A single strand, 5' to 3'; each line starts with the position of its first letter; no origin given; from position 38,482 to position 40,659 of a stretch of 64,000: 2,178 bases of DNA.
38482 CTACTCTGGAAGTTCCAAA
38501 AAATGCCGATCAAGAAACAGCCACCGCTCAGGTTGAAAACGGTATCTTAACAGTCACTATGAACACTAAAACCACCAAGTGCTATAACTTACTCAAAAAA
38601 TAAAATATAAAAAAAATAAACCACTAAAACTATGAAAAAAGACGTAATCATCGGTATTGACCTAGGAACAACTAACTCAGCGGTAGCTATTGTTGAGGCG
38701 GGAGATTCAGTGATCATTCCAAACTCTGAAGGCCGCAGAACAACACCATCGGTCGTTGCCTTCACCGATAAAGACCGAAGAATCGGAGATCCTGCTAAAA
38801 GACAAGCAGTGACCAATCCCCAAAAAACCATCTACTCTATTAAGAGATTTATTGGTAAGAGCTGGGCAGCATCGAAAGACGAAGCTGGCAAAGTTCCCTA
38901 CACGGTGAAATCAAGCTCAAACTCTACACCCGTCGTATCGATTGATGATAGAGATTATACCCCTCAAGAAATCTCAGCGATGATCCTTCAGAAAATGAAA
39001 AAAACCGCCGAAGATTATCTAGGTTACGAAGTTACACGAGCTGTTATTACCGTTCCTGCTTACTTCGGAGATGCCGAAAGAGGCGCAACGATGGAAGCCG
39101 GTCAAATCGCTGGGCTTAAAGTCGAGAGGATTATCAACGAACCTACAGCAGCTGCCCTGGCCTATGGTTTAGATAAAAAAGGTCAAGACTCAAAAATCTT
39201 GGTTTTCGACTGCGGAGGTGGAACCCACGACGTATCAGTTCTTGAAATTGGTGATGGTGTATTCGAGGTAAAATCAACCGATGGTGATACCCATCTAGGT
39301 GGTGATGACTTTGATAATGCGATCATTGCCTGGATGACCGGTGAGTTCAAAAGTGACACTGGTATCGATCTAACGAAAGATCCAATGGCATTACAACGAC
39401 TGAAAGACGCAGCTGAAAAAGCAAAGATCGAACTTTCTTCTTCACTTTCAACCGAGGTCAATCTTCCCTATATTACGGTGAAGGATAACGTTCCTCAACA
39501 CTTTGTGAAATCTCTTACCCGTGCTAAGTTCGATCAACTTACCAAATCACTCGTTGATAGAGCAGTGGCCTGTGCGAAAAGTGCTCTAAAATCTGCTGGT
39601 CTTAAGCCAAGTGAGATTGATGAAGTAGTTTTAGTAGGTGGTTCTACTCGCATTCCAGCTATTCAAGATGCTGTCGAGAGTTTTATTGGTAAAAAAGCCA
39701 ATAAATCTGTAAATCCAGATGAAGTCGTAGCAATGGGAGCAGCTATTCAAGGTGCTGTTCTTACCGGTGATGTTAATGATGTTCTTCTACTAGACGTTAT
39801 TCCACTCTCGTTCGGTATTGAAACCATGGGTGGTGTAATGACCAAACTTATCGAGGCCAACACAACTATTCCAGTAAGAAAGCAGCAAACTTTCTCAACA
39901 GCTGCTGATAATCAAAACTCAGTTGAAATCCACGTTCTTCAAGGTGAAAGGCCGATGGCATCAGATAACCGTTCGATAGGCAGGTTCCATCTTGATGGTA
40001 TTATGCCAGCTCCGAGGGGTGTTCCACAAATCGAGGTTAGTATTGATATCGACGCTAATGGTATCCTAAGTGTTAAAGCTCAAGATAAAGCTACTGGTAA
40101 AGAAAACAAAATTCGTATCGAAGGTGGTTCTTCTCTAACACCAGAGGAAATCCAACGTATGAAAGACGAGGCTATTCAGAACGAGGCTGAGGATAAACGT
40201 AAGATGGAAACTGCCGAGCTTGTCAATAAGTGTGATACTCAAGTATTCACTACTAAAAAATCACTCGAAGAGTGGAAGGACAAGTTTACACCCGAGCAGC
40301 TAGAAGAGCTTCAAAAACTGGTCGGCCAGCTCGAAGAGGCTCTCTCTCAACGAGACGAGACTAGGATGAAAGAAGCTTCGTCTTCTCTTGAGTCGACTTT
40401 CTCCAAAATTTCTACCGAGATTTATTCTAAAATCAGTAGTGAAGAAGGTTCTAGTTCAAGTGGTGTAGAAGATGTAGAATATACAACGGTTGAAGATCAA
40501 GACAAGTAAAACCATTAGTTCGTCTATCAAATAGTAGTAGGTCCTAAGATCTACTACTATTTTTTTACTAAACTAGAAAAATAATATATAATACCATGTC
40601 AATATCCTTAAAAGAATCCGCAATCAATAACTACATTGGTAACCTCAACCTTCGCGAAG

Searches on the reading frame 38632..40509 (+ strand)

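Call 15: search_protein_families(library=pfam, proteins=[window:38632-40509:+], max_evalue=0.001)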
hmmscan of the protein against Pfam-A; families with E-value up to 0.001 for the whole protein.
window:38632-40509:+ (625 aa): 3 families
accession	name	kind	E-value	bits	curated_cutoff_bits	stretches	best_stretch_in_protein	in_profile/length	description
PF00012.26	HSP70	-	1.3e-242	806.8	20.6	1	6-598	1-598/599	Hsp70 protein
PF06723.19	MreB_Mbl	-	5.3e-19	68.6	27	1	116-372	76-317/327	MreB/Mbl protein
PF00685.33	Sulfotransfer_1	-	0.0004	20.3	22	0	501-566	182-249/255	Sulfotransferase domain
